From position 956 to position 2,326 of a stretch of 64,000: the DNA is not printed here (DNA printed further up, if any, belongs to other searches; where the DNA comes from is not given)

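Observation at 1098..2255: T5orf172 (GIY-YIG-like) nuclease-type domain fused to a cold-shock domain, inserted between sufB and sufC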

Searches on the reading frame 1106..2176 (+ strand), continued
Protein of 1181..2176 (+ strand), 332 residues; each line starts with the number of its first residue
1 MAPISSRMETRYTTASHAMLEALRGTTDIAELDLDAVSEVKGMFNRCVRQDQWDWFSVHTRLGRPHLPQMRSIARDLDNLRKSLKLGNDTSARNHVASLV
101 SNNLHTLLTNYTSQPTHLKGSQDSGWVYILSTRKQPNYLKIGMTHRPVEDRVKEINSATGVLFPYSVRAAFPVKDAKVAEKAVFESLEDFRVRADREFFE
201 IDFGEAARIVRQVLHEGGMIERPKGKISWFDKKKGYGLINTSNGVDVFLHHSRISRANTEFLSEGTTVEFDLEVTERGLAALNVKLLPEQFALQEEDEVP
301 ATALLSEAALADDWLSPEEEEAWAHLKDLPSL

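Call 17: find_encoding_contigs(protein=P0083, flank=8000, max_places=4)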
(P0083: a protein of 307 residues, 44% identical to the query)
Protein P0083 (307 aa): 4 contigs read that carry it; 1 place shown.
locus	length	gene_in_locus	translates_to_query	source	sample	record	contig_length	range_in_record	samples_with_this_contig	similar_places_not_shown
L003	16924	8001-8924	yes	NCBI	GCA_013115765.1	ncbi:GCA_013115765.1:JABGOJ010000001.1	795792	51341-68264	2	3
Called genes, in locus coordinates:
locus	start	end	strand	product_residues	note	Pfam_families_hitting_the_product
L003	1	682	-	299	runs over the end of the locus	PF13506:Glyco_transf_21, PF13641:Glyco_tranf_2_3, PF00535:Glycos_transf_2, PF10111:Glyco_tranf_2_2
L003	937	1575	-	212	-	PF00132:Hexapep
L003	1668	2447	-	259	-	PF00563:EAL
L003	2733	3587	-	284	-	PF00126:HTH_1, PF03466:LysR_substrate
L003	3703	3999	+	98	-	PF03992:ABM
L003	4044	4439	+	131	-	PF00903:Glyoxalase, PF13669:Glyoxalase_4, PF18029:Glyoxalase_6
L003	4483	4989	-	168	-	PF13527:Acetyltransf_9, PF00583:Acetyltransf_1, PF13673:Acetyltransf_10 (faint), PF13508:Acetyltransf_7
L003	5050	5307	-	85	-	PF09857:YjhX_toxin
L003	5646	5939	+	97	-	PF11006:DUF2845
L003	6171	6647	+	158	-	-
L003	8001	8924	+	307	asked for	PF10544:T5orf172, PF13455:MUG113, PF00313:CSD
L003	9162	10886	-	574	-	PF10592:AIPR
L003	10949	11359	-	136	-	-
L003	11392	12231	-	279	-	PF16872:putAbiC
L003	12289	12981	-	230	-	-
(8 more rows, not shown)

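Call 18: find_encoding_contigs(protein=P0032, flank=8000, max_places=2)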
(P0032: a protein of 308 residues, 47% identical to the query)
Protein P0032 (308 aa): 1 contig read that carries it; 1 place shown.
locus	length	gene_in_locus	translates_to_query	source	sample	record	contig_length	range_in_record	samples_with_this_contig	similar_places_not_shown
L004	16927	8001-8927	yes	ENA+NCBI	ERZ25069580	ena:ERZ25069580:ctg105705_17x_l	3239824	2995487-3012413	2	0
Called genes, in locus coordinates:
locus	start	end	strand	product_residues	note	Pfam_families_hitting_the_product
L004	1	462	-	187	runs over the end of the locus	-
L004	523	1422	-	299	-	PF05721:PhyH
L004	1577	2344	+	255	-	PF00248:Aldo_ket_red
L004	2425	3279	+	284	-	PF01261:AP_endonuc_2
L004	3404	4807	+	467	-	PF04734:Ceramidase_alk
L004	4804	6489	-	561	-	PF13620:CarboxypepD_reg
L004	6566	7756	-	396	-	PF03663:Glyco_hydro_76 (faint), PF05147:LANC_like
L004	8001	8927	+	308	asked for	PF10544:T5orf172, PF13455:MUG113, PF00313:CSD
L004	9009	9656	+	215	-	PF00578:AhpC-TSA, PF08534:Redoxin, PF00085:Thioredoxin (faint), PF13098:Thioredoxin_2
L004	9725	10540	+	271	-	-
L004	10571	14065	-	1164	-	PF13091:PLDc_2, PF00271:Helicase_C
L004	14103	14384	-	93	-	PF05016:ParE_toxin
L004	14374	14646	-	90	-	PF01954:AF2212-like (weak)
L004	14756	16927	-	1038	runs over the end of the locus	PF02384:N6_Mtase (faint), PF20473:MmeI_Mtase, PF07669:Eco57I, PF12950:TaqI_C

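Call 19: find_encoding_contigs(protein=P0010, flank=8000, max_places=2)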
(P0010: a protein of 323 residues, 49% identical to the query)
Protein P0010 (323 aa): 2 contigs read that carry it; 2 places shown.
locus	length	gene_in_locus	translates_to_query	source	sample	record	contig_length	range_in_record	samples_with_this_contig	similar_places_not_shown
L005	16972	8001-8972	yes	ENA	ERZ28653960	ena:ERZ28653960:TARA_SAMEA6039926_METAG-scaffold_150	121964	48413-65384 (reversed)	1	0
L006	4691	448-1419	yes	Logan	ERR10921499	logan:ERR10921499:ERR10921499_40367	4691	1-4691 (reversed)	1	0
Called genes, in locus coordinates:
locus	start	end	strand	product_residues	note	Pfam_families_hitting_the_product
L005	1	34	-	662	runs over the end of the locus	PF10531:SLBB (weak), PF07202:Tcp10_C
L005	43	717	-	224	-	PF02581:TMP-TENI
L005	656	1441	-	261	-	PF08543:Phos_pyr_kin, PF00294:PfkB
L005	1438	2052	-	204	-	PF02581:TMP-TENI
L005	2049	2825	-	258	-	PF05690:ThiG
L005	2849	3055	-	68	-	PF02597:ThiS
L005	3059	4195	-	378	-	PF00890:FAD_binding_2, PF01266:DAO, PF02558:ApbA (weak)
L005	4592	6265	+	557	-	PF13667:ThiC-associated, PF01964:ThiC_Rad_SAM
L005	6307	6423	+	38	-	PF13614:AAA_31 (weak)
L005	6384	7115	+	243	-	PF13614:AAA_31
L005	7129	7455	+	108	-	-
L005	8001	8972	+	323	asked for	PF10544:T5orf172, PF13455:MUG113, PF00313:CSD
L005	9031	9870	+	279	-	-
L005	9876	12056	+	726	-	PF01555:N6_N4_Mtase (faint)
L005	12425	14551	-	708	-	PF00497:SBP_bac_3, PF10613:Lig_chan-Glu_bd (faint), PF12974:Phosphonate-bd (faint), PF00497:SBP_bac_3, PF09084:NMT1 (faint), PF01464:SLT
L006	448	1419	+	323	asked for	PF10544:T5orf172, PF13455:MUG113, PF00313:CSD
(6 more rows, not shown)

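Call 41: predict_structure(alignment_id=A2)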
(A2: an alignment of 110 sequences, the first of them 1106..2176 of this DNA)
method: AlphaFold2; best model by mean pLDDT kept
length: 357 residues; sequences in the alignment: 110
mean_pLDDT: 87.2   pTM: 0.77
mean pLDDT of the five models: 87.2, 85.8, 85.6, 85.6, 85.0
residues with pLDDT >= 90: 250; 70-90: 51; 50-70: 38; < 50: 18
segments of 3 or more residues with pLDDT < 50: 324-337, 355-357
pLDDT, mean of each block of 10 residues (from residue 1): 55 61 84 97 97 98 98 93 93 94 98 98 94 90 78 95 97 92 87 95 98 95 96 97 95 96 92 95 92 92 90 73 50 47 76 54
secondary structure, 60 per line:
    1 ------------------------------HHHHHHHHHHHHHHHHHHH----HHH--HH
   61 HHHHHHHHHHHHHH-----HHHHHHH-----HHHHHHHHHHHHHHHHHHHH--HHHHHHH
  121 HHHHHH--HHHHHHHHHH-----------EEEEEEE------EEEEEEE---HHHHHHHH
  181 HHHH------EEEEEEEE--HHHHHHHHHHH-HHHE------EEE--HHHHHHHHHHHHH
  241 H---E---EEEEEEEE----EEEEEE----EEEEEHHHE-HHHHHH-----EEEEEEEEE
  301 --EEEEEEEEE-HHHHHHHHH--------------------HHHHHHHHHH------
elements in order: H31-49 H59-74 H80-86 H92-111 H114-126 H129-138 E150-156 E163-169 H173-184 E191-198 H201-211 E223-225 H228-241 E249-256 E261-266 E271-275 H281-286 E292-300 E303-311 H313-321 H342-351
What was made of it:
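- Checked: An AlphaFold model built on 110 homologues is confident (pLDDT 87, pTM 0.77; call 41).
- The model predicts a helix at aa 342-351 (call 41). Tail pLDDT is 47-76, so no docking is predicted (call 41).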

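Call 44: fold_search(model_id=the predicted structure, library=pdb)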
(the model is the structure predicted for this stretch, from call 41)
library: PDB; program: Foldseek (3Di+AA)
matches with E <= 10: 1007; with E <= 0.001: 40
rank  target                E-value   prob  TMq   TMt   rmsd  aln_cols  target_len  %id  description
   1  8xyf_B                9.9e-06  1.00  0.18  0.89   1.6        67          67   39  Crystal structure of Holo-PlyGRCS, a bacteriophage Endolysin in complex with Cold shock protein C (released 2025-01-01)
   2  8h1i_B                1.4e-05  1.00  0.18  0.88   1.7        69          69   38  Crystal structure of PlyGRCS, a bacteriophage Endolysin in complex with Cold shock protein C (released 2023-10-18)
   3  5jx4_B                2.0e-05  1.00  0.18  0.90   1.3        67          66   40  Crystal structure of E36-G37del mutant of the Bacillus caldolyticus cold shock protein. (released 2017-05-10)
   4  1mjc                  2.1e-05  1.00  0.18  0.87   1.6        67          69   39  CRYSTAL STRUCTURE OF CSPA, THE MAJOR COLD SHOCK PROTEIN OF ESCHERICHIA COLI (released 1994-06-22)
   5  1hz9_A                3.2e-05  1.00  0.17  0.87   1.8        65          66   40  BACILLUS CALDOLYTICUS COLD-SHOCK PROTEIN MUTANTS TO STUDY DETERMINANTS OF PROTEIN STABILITY (released 2001-11-07)
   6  2i5l                  3.6e-05  1.00  0.18  0.86   1.9        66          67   39  Crystal structure of Bacillus subtilis Cold Shock Protein variant Bs-CspB M1R/E3K/K65I (released 2007-05-22)
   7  2k5n_MODEL_1_A        4.4e-05  1.00  0.18  0.82   3.8        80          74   26  Solution NMR Structure of the N-Terminal Domain of Protein ECA1580 from Erwinia carotovora, Northeast Structur (released 2008-08-19)
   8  3i2z_A                4.7e-05  1.00  0.17  0.80   2.3        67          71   39  Structure of cold shock protein E from Salmonella typhimurium (released 2009-12-22)
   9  1c9o_A                5.2e-05  1.00  0.17  0.86   1.8        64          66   41  CRYSTAL STRUCTURE ANALYSIS OF THE BACILLUS CALDOLYTICUS COLD SHOCK PROTEIN BC-CSP (released 2000-04-02)
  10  1hzc_A                5.2e-05  1.00  0.17  0.86   1.8        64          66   39  BACILLUS CALDOLYTICUS COLD-SHOCK PROTEIN MUTANTS TO STUDY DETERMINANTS OF PROTEIN STABILITY (released 2001-11-07)
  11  1i5f_A                5.2e-05  1.00  0.17  0.86   1.8        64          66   41  BACILLUS CALDOLYTICUS COLD-SHOCK PROTEIN MUTANTS TO STUDY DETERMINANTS OF PROTEIN STABILITY (released 2001-11-07)
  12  5jx4_A                5.8e-05  1.00  0.18  0.90   1.4        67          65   40  Crystal structure of E36-G37del mutant of the Bacillus caldolyticus cold shock protein. (released 2017-05-10)
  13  3i2z_B                6.1e-05  1.00  0.18  0.87   1.7        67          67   39  Structure of cold shock protein E from Salmonella typhimurium (released 2009-12-22)
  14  6ktc_A                6.1e-05  1.00  0.17  0.79   1.6        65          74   38  Crystal structure of YBX1 CSD with m5C RNA (released 2020-02-05)
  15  2l15_MODEL_1_A        6.1e-05  1.00  0.18  0.85   2.0        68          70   38  Solution Structure of Cold Shock Protein CspA Using Combined NMR and CS-Rosetta method (released 2010-09-15)
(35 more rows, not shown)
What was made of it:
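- On Cold-shock domain (PF00313): TM 0.87-0.90 to CspA and CspB (call 44).
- Checked: Its CSD superposes on CspA and CspB structures (TM 0.87-0.90; call 44).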

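Call 46: search_solved_structures(query=A2, max_evalue=10, show_alignments=0)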
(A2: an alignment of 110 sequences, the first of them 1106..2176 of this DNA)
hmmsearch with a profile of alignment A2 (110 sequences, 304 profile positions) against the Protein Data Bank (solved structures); distinct sequences matched with E-value up to 10: 63 (the best 60 are shown).
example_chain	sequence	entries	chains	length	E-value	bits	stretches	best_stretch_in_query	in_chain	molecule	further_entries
1g6p_A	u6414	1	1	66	1.2e-16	63.8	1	237-300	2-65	COLD SHOCK PROTEIN TMCSP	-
2i5l_X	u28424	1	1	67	1.4e-15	60.3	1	235-299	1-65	Cold shock protein cspB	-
2lxj_A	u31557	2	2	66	1.8e-15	60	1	236-298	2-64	Cold shock-like protein CspLA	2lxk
1hza_A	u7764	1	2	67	3.4e-15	59.1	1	236-298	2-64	COLD SHOCK PROTEIN CSPB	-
2i5m_X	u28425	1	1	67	3.5e-15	59.1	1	237-298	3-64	Cold shock protein cspB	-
1c9o_A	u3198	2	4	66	4.3e-15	58.8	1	236-298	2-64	COLD-SHOCK PROTEIN | Cold shock protein cspB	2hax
1hzb_A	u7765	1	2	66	5e-15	58.6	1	236-297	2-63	COLD SHOCK PROTEIN CSPB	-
8h1i_B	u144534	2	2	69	5.2e-15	58.5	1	235-299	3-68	Cold shock-like protein CspC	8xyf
1i5f_A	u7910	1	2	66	5.2e-15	58.5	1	236-298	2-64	COLD-SHOCK PROTEIN CSPB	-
3i2z_B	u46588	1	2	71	6.3e-15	58.2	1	234-298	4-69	RNA chaperone, negative regulator of cspA transcription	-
1hz9_A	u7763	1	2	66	6.3e-15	58.2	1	236-298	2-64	COLD SHOCK PROTEIN CSPB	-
1csp_A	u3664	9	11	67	6.8e-15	58.1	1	237-298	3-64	COLD SHOCK PROTEIN B(CSPB) | MAJOR COLD-SHOCK PROTEIN | Cold shock protein cspB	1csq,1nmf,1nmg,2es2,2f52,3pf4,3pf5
6t00_A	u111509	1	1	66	7.6e-15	58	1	237-298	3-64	Cold shock protein CspD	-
1hzc_A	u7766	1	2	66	8.9e-15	57.7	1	236-297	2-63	COLD SHOCK PROTEIN CSPB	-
5o6f_A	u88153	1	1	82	3.7e-14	55.7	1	236-300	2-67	Cold-shock protein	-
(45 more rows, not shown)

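Call 49: search_dna_similar(query=window:1106-2068:+, collection=phages, mode=protein, max_rows=15)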
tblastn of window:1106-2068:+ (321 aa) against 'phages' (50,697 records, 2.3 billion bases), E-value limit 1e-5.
Records with a match: 47; places in all: 47; records where one place covers at least 80% of the query: 0.
Best place of each record, by identity: <60% 47.
By first word of the organism name: Bacteriophage 7; Enterococcus 7; Listeria 6; Staphylococcus 5; Salmonella 4; Streptomyces 4; Escherichia 2; Burkholderia 2; Acinetobacter 2; Lactococcus 2; and 6 more.
By host as written in the record: - 14; Listeria monocytogenes 6; Staphylococcus aureus 4; Enterococcus faecalis 3; Streptomyces lividans JI 1326 3; Salmonella enterica serotype Enteritidis E2331 2; Phaeobacter inhibens DSM 17395 1; Escherichia coli 1; and 13 more.
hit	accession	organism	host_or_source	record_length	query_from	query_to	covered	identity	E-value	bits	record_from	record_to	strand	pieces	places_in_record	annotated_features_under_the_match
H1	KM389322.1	Pseudomonas phage F_ET2439sp/ET602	-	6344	150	269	37%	28.3%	4e-6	54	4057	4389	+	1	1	record has no annotation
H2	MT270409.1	Phaeobacter phage MD18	Phaeobacter inhibens DSM 17395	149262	138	224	27%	38.6%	1e-7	59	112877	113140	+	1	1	hypothetical protein (x2)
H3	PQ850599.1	Escherichia phage CurroJimenez_Bas106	Escherichia coli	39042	147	238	29%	34.8%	2e-8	62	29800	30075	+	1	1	hypothetical protein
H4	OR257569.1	Ruegeria phage RpAliso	Ruegeria pomeroyi DSS-3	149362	126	224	31%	32.0%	8e-6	54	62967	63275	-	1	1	hypothetical protein (x2)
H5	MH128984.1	Burkholderia phage vB_BmuP_KL4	-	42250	138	235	31%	32.3%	2e-6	55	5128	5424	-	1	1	putative helicase | hypothetical protein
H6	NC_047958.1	Burkholderia phage vB_BmuP_KL4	-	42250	138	235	31%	32.3%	2e-6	55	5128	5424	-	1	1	GIY-YIG nuclease family protein | hypothetical protein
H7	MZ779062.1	Klebsiella phage pJN2-26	horse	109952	231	312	26%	38.6%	2e-6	56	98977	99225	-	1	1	putative portal protein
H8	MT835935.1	Bacteriophage sp.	human fecal samples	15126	212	312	31%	30.8%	4e-7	57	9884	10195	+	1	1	record has no annotation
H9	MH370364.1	Salmonella phage S107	Salmonella enterica subsp. enterica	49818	147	237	28%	34.1%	8e-8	60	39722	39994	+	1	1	hypothetical protein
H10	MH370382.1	Salmonella phage S135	Salmonella enterica serotype ...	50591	147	237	28%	34.1%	8e-8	60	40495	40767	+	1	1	hypothetical protein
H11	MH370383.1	Salmonella phage S137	Salmonella enterica serotype ...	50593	147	237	28%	34.1%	8e-8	60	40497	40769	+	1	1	hypothetical protein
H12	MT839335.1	Bacteriophage sp.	human fecal samples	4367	233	312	25%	38.8%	2e-7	58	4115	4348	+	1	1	record has no annotation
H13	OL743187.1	Acinetobacter phage vB_AbM_WUPSU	Acinetobacter baumannii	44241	144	239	30%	31.3%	1e-8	62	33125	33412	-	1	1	hypothetical protein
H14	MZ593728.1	Acinetobacter phage BUCT628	Acinetobacter sp.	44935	144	239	30%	31.3%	4e-8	61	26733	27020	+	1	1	hypothetical protein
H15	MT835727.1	Bacteriophage sp.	human fecal samples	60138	243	312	22%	41.4%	2e-7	59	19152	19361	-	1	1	record has no annotation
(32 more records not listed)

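Call 50: search_dna_similar(query=window:1106-2068:+, collection=plasmids, mode=protein, max_rows=15)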
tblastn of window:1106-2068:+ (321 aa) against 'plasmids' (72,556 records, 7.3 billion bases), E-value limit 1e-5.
Records with a match: 358; places in all: 404; records where one place covers at least 80% of the query: 0.
Best place of each record, by identity: <60% 358.
By first word of the organism name: Klebsiella 75; Lactococcus 72; Bacillus 66; Priestia 24; Enterococcus 15; Acinetobacter 9; Rhizobium 6; Vibrio 6; Staphylococcus 6; Salinivibrio 5; and 42 more.
By predicted mobility (MOB-suite, as given by PLSDB): non-mobilizable 215; mobilizable 104; conjugative 39.
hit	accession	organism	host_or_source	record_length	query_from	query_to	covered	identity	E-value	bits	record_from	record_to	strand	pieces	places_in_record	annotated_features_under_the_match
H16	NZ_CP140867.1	Rhizobium leguminosarum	Trifolium pratense,whole organism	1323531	23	241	68%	26.6%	2e-8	63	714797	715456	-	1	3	record has no annotation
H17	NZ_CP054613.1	Paenibacillus cellulosilyticus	cell culture,soil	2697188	152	309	49%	29.6%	2e-8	63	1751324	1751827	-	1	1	none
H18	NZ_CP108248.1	Kitasatospora sp. NBC_00070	-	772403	194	311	37%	32.8%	2e-6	57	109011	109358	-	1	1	cold-shock protein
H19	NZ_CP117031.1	Vibrio tubiashii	Babylonia areolata,bacterial pure ...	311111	148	238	28%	40.7%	9e-9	64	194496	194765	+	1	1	GIY-YIG nuclease family protein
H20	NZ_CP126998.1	Acidisoma sp. PAMC 29798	cell culture,lichen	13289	147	257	35%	32.4%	3e-6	56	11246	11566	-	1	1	GIY-YIG nuclease family protein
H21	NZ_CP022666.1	Rhizobium leguminosarum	single cell,root nodules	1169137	150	244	30%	37.5%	7e-7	58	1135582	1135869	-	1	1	record has no annotation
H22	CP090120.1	Rhizobium leguminosarum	Trifolium ambiguum,Cell culture,Plant ...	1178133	150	244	30%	37.5%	7e-7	58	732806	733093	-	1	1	GIY-YIG nuclease family protein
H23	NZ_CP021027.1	Rhizobium sp. TAL182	Phaseolus vulgaris,cell culture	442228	150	244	30%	37.5%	9e-7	58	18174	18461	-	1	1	GIY-YIG nuclease family protein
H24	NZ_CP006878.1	Rhizobium gallicum bv. gallicum R602sp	Phaseolus vulgaris,whole ...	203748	150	244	30%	37.5%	2e-6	57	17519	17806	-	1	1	none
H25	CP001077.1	Rhizobium etli CIAT 652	-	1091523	150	244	30%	37.5%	2e-6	57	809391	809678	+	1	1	hypothetical protein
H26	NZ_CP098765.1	Sphingomonas aerolata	cloud water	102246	147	235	28%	40.0%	8e-7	58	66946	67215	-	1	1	GIY-YIG nuclease family protein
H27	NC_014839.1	Pantoea sp. At-9b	-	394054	222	312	28%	38.9%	4e-6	56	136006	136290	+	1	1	cold-shock protein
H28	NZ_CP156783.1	Acinetobacter sp. ANC 7933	cattle,whole organism,cattle feces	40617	149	235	27%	40.2%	3e-11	72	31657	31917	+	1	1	GIY-YIG nuclease family protein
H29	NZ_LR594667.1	Variovorax sp. SRS16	linuron-contaminated soil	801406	139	238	31%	33.3%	3e-6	56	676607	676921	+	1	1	GIY-YIG nuclease family protein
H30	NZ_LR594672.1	Variovorax sp. PBL-E5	linuron-contaminated soil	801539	139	238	31%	33.3%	3e-6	56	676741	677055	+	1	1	GIY-YIG nuclease family protein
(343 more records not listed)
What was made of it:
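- No full-length member is present in the phage or plasmid collections (calls 49, 50), so the vehicle of transfer is unknown.
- Tried and rejected: The phage (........) and plasmid (PLSDB) collections give only single-domain hits, with no full-length member (calls 49, 50).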

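Call 51: find_related_loci(query=A2, collection=metagenome_contigs, flank=6000)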
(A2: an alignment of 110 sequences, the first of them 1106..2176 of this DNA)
Query A2 (357 aa) in metagenome_contigs; peptide patterns used: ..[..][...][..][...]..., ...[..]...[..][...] (x = any residue, [..] = any of these).
240 stretches matched a pattern; 100 encode a relative of the query (tblastn E <= 1e-3); the best 80 are kept; 80 distinct loci.
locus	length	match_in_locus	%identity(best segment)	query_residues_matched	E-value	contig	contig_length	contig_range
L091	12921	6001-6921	49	1-312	8e-95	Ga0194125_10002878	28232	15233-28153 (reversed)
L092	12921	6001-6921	49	1-312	8e-95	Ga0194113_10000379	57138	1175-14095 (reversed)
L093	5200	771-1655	48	17-311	4e-88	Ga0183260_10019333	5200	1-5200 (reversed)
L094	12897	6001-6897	44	12-310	1e-82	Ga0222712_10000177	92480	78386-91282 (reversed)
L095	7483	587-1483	45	16-314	8e-82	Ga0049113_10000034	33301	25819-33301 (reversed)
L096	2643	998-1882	45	18-312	9e-82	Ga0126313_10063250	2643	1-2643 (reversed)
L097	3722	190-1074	45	18-312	2e-80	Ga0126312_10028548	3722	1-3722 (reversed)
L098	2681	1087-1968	44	19-312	3e-79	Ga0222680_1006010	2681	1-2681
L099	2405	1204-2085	44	19-312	7e-80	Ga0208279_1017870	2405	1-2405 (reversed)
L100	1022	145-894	48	17-266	2e-83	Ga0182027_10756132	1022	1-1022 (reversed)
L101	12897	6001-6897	42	16-314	3e-76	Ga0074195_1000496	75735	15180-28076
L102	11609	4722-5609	42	15-311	7e-72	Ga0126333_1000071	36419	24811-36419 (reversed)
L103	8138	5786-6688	38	11-311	2e-70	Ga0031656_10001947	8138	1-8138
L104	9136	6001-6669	48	17-241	2e-64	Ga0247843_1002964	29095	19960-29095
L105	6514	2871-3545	45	20-245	6e-64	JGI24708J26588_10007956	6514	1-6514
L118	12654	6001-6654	42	21-239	1e-50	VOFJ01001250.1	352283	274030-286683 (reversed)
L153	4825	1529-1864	41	24-135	7e-21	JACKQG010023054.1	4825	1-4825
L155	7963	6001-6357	36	19-137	4e-18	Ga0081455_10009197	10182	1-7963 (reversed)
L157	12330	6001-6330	36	24-133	5e-17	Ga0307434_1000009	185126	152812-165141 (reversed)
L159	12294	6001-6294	39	137-235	8e-17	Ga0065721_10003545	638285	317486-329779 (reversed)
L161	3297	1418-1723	37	24-124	1e-16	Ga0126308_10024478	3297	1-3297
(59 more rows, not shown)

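Call 54: search_protein_families(library=pfam, proteins=[L155:5785-6906:+, L157:5770-6891:+, L153:1307-2404:+, L161:1151-2317:+, L118:5989-6678:+, L159:6025-6618:+], max_evalue=1)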
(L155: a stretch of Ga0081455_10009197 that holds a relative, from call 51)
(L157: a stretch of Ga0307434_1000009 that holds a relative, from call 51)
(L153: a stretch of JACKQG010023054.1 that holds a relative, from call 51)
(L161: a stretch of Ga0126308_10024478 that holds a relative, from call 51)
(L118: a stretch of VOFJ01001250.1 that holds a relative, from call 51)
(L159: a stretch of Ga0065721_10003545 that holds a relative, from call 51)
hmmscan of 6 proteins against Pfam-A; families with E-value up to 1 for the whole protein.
L155:5785-6906:+ (374 aa): 0 families

L157:5770-6891:+ (374 aa): 0 families

L153:1307-2404:+ (366 aa): 1 family
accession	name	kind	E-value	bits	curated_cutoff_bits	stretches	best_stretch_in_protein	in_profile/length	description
PF12320.13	SbcD_C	-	0.018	15.9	24.4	1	115-188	7-90/94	Type 5 capsule protein repressor C-terminal domain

L161:1151-2317:+ (389 aa): 0 families

L118:5989-6678:+ (230 aa): 4 families
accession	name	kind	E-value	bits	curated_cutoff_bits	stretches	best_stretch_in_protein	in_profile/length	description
PF10544.15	T5orf172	-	1.6e-18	67.5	20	1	134-220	2-99/101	T5orf172 domain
PF13455.12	MUG113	-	8.7e-16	58.7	22.3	1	147-220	1-72/73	Meiotically up-regulated gene 113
PF04000.20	Sas10_Utp3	-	0.06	14.4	30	1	79-130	3-64/87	Sas10/Utp3/C1D family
PF18023.7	FKBP_N_2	-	0.08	13.5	27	1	155-222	7-71/112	BDBT FKBP like N-terminal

L159:6025-6618:+ (198 aa): 2 families
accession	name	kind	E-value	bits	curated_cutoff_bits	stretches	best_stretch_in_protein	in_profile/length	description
PF10544.15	T5orf172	-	1.4e-16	61.3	20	1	6-91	1-98/101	T5orf172 domain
PF13455.12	MUG113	-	1.8e-13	51.3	22.3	1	20-90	1-70/73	Meiotically up-regulated gene 113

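Call 55: search_protein_families(library=padloc, proteins=[L155:5785-6906:+, L157:5770-6891:+, L118:5989-6678:+, L159:6025-6618:+], max_evalue=1)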
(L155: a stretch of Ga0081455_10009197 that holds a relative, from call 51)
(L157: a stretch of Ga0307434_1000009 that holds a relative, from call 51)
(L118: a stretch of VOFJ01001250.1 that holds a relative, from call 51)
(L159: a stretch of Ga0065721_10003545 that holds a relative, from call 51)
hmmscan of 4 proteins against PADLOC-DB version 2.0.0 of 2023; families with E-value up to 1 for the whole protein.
L155:5785-6906:+ (374 aa): 0 families

L157:5770-6891:+ (374 aa): 0 families

L118:5989-6678:+ (230 aa): 6 families
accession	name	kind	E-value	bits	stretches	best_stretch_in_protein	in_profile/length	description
PDLC05041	PDC-S57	-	4.8e-24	83.1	1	132-220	5-92/212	-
PDLC05043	PDC-S57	-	9.2e-12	43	1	132-218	4-99/221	-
PDLC05042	PDC-S57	-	1.3e-08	32.8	1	127-218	2-96/245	-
PDLC03977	PD-Lambda-1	-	0.00093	16.2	1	132-210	355-438/496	-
PDLC03976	PD-Lambda-1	-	0.003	14.5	1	133-212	357-441/491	-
PDLC01352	Cas6f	-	0.018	13.3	1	104-177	62-126/183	"CAS-I,CAS-II,CAS-III,CAS-IV,CAS-V,CAS-VI; crRNAmaturation"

L159:6025-6618:+ (198 aa): 5 families
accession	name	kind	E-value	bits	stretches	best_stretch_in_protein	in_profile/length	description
PDLC05041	PDC-S57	-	3.6e-30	103.2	1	1-103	1-103/212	-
PDLC03977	PD-Lambda-1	-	3.3e-16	57.3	1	3-96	353-452/496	-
PDLC05043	PDC-S57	-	9.1e-16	56.1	1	4-100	3-109/221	-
PDLC03976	PD-Lambda-1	-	1.4e-14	51.9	1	3-96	354-453/491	-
PDLC05042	PDC-S57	-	1.7e-11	42.2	1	4-96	6-102/245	-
